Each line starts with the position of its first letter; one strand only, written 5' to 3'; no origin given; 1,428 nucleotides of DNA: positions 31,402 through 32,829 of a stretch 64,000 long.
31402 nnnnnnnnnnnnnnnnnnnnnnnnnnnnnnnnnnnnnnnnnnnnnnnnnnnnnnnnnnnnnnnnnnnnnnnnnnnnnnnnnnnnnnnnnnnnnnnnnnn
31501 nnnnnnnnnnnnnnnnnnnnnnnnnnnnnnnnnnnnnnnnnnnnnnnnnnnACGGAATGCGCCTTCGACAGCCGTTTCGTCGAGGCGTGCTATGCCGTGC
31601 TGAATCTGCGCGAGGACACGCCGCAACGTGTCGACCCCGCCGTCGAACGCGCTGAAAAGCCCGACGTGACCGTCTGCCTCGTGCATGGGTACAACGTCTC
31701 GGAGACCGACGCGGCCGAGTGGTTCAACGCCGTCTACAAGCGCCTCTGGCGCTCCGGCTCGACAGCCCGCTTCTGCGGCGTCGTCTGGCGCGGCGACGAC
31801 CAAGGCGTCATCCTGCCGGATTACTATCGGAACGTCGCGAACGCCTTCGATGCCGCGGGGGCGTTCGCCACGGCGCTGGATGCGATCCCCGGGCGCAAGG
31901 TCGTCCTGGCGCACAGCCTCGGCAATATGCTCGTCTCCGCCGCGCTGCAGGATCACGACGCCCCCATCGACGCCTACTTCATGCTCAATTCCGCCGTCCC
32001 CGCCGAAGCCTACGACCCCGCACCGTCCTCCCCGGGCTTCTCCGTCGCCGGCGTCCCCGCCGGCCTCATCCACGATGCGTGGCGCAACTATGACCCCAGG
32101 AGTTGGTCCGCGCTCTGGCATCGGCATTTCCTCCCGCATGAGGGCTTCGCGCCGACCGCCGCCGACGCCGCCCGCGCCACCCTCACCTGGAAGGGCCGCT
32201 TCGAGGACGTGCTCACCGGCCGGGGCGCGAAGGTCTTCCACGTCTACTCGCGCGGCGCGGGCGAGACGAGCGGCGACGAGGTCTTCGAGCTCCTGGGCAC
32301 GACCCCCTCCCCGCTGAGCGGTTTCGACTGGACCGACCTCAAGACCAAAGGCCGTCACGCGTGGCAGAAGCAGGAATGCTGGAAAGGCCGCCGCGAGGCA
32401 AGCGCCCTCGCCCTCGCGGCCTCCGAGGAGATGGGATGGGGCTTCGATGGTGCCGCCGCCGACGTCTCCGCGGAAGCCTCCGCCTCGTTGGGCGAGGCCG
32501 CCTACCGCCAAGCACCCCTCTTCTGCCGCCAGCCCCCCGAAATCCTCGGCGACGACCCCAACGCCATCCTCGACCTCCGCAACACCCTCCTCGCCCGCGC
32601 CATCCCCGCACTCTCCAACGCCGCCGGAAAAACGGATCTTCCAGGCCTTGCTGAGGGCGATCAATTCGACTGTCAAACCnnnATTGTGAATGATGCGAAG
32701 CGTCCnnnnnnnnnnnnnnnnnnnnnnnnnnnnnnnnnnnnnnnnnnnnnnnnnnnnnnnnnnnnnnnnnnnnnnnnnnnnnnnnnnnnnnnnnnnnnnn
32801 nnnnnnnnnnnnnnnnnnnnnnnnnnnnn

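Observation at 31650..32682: C-terminal alpha/beta-hydrolase (lipase/esterase-like) domain on the giant protein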

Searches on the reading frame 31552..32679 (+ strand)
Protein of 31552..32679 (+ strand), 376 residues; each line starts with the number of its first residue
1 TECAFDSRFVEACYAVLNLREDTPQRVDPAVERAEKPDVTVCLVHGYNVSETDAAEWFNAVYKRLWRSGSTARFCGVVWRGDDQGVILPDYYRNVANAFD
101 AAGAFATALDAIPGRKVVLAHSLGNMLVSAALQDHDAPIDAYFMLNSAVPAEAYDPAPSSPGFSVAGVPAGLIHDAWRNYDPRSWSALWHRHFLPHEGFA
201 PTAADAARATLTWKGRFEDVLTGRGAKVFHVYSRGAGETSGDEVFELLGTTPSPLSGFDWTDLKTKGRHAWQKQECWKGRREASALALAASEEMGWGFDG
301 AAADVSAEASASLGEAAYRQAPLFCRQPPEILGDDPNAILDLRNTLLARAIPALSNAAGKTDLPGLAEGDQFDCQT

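Call 5: search_protein_families(library=pfam, proteins=[window:31552-32679:+], max_evalue=1)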
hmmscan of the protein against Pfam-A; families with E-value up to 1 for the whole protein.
window:31552-32679:+ (376 aa): 4 families
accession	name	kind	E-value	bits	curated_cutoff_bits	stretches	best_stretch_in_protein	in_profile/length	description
PF00561.26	Abhydrolase_1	-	2.6e-05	24.5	25.8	1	97-200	51-155/245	alpha/beta hydrolase fold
PF12146.15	Hydrolase_4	-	0.014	15.2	27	1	36-154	2-116/239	Serine aminopeptidase, S33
PF06821.19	Ser_hydrolase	-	0.036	14.4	22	1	104-143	45-86/172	Serine hydrolase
PF05990.18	DUF900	-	0.056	13.3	20.5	1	40-134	21-114/232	Alpha/beta hydrolase of unknown function (DUF900)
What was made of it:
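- On Alpha/beta-hydrolase superfamily: Window protein: Abhydrolase_1 scores 24.5 against 25.8, and the others score lower (call 5).
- Closest known: Pfam DUF900. Different: The window protein itself scores 13.3 bits, below the cut-off (call 5).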

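Call 6: search_protein_families(library=ncbifam, proteins=[window:31552-32679:+], max_evalue=1)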
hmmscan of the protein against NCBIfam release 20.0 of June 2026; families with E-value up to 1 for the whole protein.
window:31552-32679:+ (376 aa): 0 families

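Call 7: find_homologous_proteins(query=window:31552-32679:+)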
Query window:31552-32679:+ (376 aa): 104 proteins with E <= 0.001 among 8000 candidates.
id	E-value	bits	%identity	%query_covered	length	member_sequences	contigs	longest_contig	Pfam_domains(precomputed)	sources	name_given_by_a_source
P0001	2.0e-120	420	54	99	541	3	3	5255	-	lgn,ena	-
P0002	4.0e-112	393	51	99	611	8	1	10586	-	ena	-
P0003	5.0e-111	390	57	81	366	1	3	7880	-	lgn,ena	-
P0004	2.8e-108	380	53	89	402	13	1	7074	-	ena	-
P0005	4.7e-80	288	54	66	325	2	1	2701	-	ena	-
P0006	7.7e-78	280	52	68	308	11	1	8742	-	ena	-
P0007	6.4e-74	267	46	79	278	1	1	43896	-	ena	-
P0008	6.1e-69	251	51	63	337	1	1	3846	-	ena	-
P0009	4.3e-65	238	49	68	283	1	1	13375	-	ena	-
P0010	1.9e-58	216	38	98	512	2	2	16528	-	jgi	-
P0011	1.8e-57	213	40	98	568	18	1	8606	PF05990.19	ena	-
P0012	1.1e-56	211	39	89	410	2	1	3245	PF12697.14,PF05990.19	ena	-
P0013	3.8e-56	209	53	51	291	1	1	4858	-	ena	-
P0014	6.6e-56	208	46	62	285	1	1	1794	-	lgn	-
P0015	6.6e-56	208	39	91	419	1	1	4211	PF12697.14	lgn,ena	-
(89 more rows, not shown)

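Call 8: search_solved_structures(query=window:31552-32679:+, max_evalue=10, show_alignments=3)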
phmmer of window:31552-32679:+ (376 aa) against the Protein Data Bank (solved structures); distinct sequences matched with E-value up to 10: 2.
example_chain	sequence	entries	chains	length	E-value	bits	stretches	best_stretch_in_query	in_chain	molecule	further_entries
6o5e_A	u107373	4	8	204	0.034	16.3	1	59-114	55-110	Vitronectin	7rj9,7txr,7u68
4rr5_A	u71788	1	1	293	0.29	13.3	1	97-203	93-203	Malonyl CoA-acyl carrier protein transacylase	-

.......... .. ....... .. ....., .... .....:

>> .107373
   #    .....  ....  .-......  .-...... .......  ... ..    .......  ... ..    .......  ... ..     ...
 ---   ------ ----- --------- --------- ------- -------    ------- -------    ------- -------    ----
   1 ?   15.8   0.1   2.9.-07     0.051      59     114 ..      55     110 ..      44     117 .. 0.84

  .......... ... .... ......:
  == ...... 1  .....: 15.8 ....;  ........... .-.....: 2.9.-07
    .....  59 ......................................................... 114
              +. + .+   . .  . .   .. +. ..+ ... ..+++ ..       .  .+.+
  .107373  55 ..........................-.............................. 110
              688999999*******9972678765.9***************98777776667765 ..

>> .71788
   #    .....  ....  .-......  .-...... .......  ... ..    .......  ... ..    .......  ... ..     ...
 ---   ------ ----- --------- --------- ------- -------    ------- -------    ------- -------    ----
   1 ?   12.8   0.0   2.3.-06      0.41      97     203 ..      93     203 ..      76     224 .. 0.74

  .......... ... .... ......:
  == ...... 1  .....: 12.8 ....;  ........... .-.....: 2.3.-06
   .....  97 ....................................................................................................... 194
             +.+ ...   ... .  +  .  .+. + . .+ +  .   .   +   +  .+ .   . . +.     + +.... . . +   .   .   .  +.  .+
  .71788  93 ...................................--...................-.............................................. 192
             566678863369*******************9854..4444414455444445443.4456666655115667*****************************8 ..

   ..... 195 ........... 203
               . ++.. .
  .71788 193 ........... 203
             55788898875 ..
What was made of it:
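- Tried and rejected: Single-sequence search against solved structures gave only spurious hits, vitronectin and an acyl transferase (call 8).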

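Call 19: find_encoding_contigs(protein=P0001, flank=10000, max_places=3)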
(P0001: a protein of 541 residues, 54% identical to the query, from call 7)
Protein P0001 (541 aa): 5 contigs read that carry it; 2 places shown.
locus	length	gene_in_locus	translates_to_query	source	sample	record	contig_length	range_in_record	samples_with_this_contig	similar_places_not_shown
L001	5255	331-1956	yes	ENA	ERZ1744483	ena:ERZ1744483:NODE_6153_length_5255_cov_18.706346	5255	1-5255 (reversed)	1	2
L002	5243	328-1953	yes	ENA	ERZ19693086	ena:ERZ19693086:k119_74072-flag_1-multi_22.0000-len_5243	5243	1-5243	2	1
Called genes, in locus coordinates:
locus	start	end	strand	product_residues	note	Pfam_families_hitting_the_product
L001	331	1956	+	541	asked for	-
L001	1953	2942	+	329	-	-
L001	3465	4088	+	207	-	-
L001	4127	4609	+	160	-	-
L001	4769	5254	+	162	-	?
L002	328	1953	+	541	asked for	-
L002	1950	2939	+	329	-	-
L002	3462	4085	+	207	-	-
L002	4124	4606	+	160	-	-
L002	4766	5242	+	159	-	?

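Call 20: find_encoding_contigs(protein=P0002, flank=10000, max_places=3)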
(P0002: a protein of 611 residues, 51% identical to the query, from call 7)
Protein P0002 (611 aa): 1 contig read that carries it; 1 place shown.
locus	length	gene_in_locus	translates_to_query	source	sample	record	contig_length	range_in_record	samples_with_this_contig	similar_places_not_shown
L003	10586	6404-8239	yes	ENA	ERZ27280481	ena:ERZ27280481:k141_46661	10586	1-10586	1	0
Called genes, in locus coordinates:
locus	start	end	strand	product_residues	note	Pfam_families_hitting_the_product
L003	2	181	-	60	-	?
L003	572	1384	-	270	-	-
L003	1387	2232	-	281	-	PF13641:Glyco_tranf_2_3 (weak), PF13632:Glyco_trans_2_3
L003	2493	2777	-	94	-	-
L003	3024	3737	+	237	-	PF17194:AbiEi_3_N, PF11459:AbiEi_3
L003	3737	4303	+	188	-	-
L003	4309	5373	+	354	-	PF13310:Virulence_RhuM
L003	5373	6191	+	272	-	PF20582:UPF0758_N, PF04002:RadC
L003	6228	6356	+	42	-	-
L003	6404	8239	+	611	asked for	-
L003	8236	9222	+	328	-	-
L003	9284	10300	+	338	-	-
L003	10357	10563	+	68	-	-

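Call 24: find_related_loci(query=A1, collection=genome_contigs, flank=10000)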
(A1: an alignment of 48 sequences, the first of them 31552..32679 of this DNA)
Query A1 (376 aa) in genome_contigs; peptide patterns used: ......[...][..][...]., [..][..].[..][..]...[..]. (x = any residue, [..] = any of these).
581 stretches matched a pattern; 411 encode a relative of the query (tblastn E <= 1e-3); the best 80 are kept; 80 distinct loci.
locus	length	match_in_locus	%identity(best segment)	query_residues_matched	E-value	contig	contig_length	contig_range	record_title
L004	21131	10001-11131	53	3-375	5e-128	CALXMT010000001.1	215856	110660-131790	MAG: uncultured Kiritimatiellaeota bacterium isolate BRZ_EK__bin27 genome assembly, contig: BRZ_EK__NODE_20_length_21585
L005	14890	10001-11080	51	10-376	1e-111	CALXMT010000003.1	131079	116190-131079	MAG: uncultured Kiritimatiellaeota bacterium isolate BRZ_EK__bin27 genome assembly, contig: BRZ_EK__NODE_81_length_13107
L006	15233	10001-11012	56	10-363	1e-101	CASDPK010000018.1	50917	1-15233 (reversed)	uncultured Lentisphaeraceae bacterium isolate O25_L1_391391_idba_bin.166 genome assembly, contig: O25_L1_391391_idba_bin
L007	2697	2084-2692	65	1-205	9e-82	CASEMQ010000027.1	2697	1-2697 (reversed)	uncultured Lentisphaeraceae bacterium isolate SI.A14.metabat-bins.110 genome assembly, contig: SI.A14.metabat-bins.110.f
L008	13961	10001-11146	37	10-376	3e-61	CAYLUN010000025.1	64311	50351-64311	MAG TPA_asm: uncultured Lentisphaeraceae bacterium isolate SRP272421_co4_436 genome assembly, contig: NODE_635_length_64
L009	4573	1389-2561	34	3-371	2e-58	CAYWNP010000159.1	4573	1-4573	MAG TPA_asm: uncultured Akkermansia sp. isolate SRP272421_co2_615 genome assembly, contig: NODE_80256_length_4573_cov_24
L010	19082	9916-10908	38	10-363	4e-58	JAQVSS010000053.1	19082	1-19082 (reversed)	MAG: Kiritimatiellae bacterium isolate STF1_28 NODE_7239_length_19082_cov_4.226114_Sandtown_F1, whole genome shotgun seq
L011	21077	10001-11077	36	10-375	3e-58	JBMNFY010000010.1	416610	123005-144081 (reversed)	MAG: Kiritimatiellia bacterium isolate SBF912LR0HQ0162 contig_28565, whole genome shotgun sequence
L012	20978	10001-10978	37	10-365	1e-56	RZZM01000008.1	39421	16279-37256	MAG: Spartobacteria bacterium isolate INTA.AUR.068 contig-100_290, whole genome shotgun sequence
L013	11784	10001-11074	35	1-374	2e-56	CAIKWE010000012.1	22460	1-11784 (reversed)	MAG: uncultured Verrucomicrobia bacterium isolate Kiruna_bin-04469 genome assembly, contig: bin-04469:12/60, whole genom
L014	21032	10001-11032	35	11-366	1e-56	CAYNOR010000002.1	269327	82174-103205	MAG TPA_asm: uncultured Verrucomicrobiota bacterium isolate binchicken_co340_63 genome assembly, contig: NODE_10_length_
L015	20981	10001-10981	37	10-363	7e-56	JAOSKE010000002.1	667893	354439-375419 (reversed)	MAG: Kiritimatiellae bacterium isolate FR_21 FR-Kiritimatiellae-1_s2, whole genome shotgun sequence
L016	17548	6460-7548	35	10-376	3e-55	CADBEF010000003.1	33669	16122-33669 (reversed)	uncultured bacterium isolate RUG13889 genome assembly, contig: RUG13889_asm_3, whole genome shotgun sequence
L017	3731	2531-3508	36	10-359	3e-55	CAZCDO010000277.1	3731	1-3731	MAG TPA_asm: uncultured Verrucomicrobiota bacterium isolate SRP272421_co1_708 genome assembly, contig: NODE_98345_length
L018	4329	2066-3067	36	10-368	6e-55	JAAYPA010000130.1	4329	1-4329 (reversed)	MAG: Mollicutes bacterium isolate AS22ysBPME_135 136029_AS22, whole genome shotgun sequence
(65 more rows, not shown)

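Call 50: predict_structure(alignment_id=A3)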
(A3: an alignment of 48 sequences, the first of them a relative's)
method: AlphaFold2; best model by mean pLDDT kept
length: 541 residues; sequences in the alignment: 48
mean_pLDDT: 78.0   pTM: 0.80
mean pLDDT of the five models: 78.0, 77.3, 77.0, 76.4, 73.9
residues with pLDDT >= 90: 293; 70-90: 95; 50-70: 42; < 50: 111
segments of 3 or more residues with pLDDT < 50: 1-111
pLDDT, mean of each block of 10 residues (from residue 1): 30 34 29 33 33 28 31 39 35 41 45 59 90 93 81 94 80 96 96 83 88 97 96 98 98 98 97 96 92 93 97 97 97 92 88 88 88 73 90 69 80 74 94 85 90 96 95 95 94 79 66 90 92 98 95
secondary structure, 60 per line:
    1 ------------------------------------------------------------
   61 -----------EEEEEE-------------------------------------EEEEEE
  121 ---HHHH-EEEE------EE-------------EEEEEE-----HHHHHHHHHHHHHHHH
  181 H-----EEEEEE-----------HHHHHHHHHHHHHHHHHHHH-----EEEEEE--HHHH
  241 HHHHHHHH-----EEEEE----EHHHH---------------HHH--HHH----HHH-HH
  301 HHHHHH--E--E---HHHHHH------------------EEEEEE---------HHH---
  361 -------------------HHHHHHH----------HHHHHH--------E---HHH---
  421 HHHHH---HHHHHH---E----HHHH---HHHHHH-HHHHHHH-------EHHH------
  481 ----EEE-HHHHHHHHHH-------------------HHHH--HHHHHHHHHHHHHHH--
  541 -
elements in order: E72-77 E115-120 H124-127 E129-132 E154-159 H165-181 E187-192 H204-223 E229-234 H237-248 E254-258 H264-267 H299-306 H316-321 E340-345 H380-386 H397-402 H421-425 H429-434 H443-446 H450-455 H457-463 E485-487 H489-498 H518-521 H524-538
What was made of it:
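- On Alpha/beta-hydrolase superfamily: Model of the 54%-identical homologue P0001 (call 50).
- Closest known: Pancreatic-lipase family and minimal bacterial lipases. Different: Two large insertions (P0001 residues 268-339 and 360-484) have no counterpart (call 50).
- The P0001 model has pLDDT above 90 over the domain and the canonical strand order (call 50).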

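Call 53: fold_search(model_id=the predicted structure, library=pdb)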
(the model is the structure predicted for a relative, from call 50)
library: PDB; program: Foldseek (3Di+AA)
matches with E <= 10: 1627; with E <= 0.001: 23
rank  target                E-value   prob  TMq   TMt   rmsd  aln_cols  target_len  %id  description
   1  7dbi_B                5.0e-05  0.98  0.23  0.29  19.6       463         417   12  Crystal structure of the peroxisomal acyl-CoA hydrolase MpaH (released 2021-04-28)
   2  7dbl_B                8.5e-05  0.96  0.23  0.28  19.6       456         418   14  Acyl-CoA hydrolase MpaH' mutant S139A in complex with MPA (released 2021-04-28)
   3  7dbi_D                1.0e-04  0.97  0.23  0.29  19.8       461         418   13  Crystal structure of the peroxisomal acyl-CoA hydrolase MpaH (released 2021-04-28)
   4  7dbi_A                1.6e-04  0.95  0.23  0.29  19.8       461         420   13  Crystal structure of the peroxisomal acyl-CoA hydrolase MpaH (released 2021-04-28)
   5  7dbl_A                1.6e-04  0.94  0.23  0.28  19.7       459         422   13  Acyl-CoA hydrolase MpaH' mutant S139A in complex with MPA (released 2021-04-28)
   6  6zti_A                2.9e-04  0.99  0.19  0.21   9.7       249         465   14  Phospholipase PlaB from Legionella pneumophila in complex with thio-NAD (released 2021-06-02)
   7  7dbl_D                3.4e-04  0.87  0.22  0.27  19.9       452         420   13  Acyl-CoA hydrolase MpaH' mutant S139A in complex with MPA (released 2021-04-28)
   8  9g8u_A                3.6e-04  0.99  0.20  0.33  12.2       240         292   14  Structure of the LipA:LipB complex from Acinetobacter baumannii (released 2025-02-19)
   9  7wwf_B                3.8e-04  0.99  0.16  0.30  14.4       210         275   18  Crystal structure of BioH3 from Mycolicibacterium smegmatis (released 2022-07-06)
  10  6zth_D                3.8e-04  0.98  0.19  0.21  10.4       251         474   14  Phospholipase PlaB from Legionella pneumophila (released 2021-06-02)
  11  1ex9                  4.3e-04  0.99  0.19  0.33  12.3       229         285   14  CRYSTAL STRUCTURE OF THE PSEUDOMONAS AERUGINOSA LIPASE COMPLEXED WITH RC-(RP,SP)-1,2-DIOCTYLCARBAMOYL-GLYCERO-3-O-OCTYLP (released 2000-10-18)
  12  6cl4                  4.6e-04  1.00  0.20  0.33  11.9       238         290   13  LipC12 - Lipase from metagenomics (released 2019-03-13)
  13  6zti_C                4.6e-04  0.98  0.19  0.21   9.8       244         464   14  Phospholipase PlaB from Legionella pneumophila in complex with thio-NAD (released 2021-06-02)
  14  7wwf_A                5.1e-04  1.00  0.17  0.30   9.0       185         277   18  Crystal structure of BioH3 from Mycolicibacterium smegmatis (released 2022-07-06)
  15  6wpx_B                5.4e-04  1.00  0.21  0.25   7.8       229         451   16  Crystal structure of Bacillus licheniformis lipase BlEst2 in propetide form (released 2021-06-09)
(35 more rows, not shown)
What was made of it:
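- Foldseek lists the A. baumannii LipA:LipB lipase-foldase complex and the P. aeruginosa lipase among the matches (call 53).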

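Call 76: search_solved_structures(query=A3, max_evalue=10, show_alignments=2)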
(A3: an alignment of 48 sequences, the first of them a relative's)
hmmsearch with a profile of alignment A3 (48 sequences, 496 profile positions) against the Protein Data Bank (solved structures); distinct sequences matched with E-value up to 10: 8.
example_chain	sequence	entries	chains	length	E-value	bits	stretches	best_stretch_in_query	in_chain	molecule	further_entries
1gpl_A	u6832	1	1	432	0.0038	19.3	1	117-220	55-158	RP2 LIPASE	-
1bu8_A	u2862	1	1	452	0.019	17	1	119-225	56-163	PROTEIN (PANCREATIC LIPASE RELATED PROTEIN 2)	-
2ppl_A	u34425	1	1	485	0.047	15.7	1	129-225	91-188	Pancreatic lipase-related protein 1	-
1rp1_A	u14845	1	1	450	0.05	15.6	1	124-225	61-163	PANCREATIC LIPASE RELATED PROTEIN 1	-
4dq1_A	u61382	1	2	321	0.22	13.5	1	309-495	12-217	Thymidylate synthase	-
1lpa_B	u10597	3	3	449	0.34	12.9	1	126-220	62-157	LIPASE | Triacylglycerol lipase, pancreatic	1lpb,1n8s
7x2p_A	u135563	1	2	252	0.54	12.2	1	118-224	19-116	Putative lipase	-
7n9d_A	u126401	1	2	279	2.7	9.9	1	405-434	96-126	Isopentenyl phosphate kinase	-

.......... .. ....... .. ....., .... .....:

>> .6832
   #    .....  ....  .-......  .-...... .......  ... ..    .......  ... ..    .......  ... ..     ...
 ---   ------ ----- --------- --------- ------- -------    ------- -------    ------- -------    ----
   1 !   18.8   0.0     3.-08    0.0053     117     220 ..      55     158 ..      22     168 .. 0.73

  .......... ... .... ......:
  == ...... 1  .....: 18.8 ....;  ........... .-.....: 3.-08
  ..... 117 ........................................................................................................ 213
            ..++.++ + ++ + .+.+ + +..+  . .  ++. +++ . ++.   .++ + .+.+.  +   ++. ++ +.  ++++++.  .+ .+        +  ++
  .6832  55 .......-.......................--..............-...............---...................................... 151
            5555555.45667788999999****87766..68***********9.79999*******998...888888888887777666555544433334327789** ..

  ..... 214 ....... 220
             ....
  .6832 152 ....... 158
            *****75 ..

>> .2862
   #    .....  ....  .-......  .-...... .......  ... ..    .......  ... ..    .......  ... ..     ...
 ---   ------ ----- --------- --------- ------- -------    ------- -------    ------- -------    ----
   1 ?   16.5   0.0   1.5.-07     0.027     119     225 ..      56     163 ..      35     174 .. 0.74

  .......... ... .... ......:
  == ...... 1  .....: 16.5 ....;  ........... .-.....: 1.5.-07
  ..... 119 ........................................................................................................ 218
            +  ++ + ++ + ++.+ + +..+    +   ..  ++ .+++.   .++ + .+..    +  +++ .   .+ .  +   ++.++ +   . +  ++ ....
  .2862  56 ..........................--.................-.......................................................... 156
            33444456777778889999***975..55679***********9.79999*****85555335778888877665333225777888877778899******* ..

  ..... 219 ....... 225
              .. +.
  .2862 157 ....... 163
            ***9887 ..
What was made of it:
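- The profile's best solved-sequence matches are pancreatic-lipase relatives (call 76).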
